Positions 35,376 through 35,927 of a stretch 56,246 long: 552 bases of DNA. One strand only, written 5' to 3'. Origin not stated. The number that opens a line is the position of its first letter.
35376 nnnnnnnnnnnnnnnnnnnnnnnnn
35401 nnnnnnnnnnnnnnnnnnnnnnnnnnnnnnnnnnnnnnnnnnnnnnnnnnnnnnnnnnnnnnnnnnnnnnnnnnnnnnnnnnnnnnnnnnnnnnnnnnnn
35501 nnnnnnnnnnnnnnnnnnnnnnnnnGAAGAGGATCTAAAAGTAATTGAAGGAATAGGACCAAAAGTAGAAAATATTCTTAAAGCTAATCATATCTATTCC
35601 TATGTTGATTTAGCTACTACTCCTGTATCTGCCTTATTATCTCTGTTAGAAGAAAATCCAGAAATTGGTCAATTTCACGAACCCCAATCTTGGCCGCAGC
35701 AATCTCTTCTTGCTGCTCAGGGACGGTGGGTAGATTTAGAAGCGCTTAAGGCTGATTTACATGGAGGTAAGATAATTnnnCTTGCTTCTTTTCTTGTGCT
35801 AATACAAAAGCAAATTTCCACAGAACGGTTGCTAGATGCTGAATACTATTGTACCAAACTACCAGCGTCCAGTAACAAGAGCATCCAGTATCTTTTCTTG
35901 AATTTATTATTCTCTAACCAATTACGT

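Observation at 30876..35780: Candidate undescribed envelope-associated three-gene module: OmpA-like anchor, membrane-tethered polyanionic PEVK-like repeat protein, and a cytoplasmic double P-domain protein sharing its C-terminal domain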

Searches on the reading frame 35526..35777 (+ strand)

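Call 20: search_protein_families(library=pfam, proteins=[window:35526-35777:+], max_evalue=10)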
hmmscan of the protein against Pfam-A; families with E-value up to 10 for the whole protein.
seq(84 aa): 1 family
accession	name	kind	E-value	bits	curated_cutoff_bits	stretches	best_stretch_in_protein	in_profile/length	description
PF14520.12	HHH_5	-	0.088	13.7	27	1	2-38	2-38/57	Helix-hairpin-helix domain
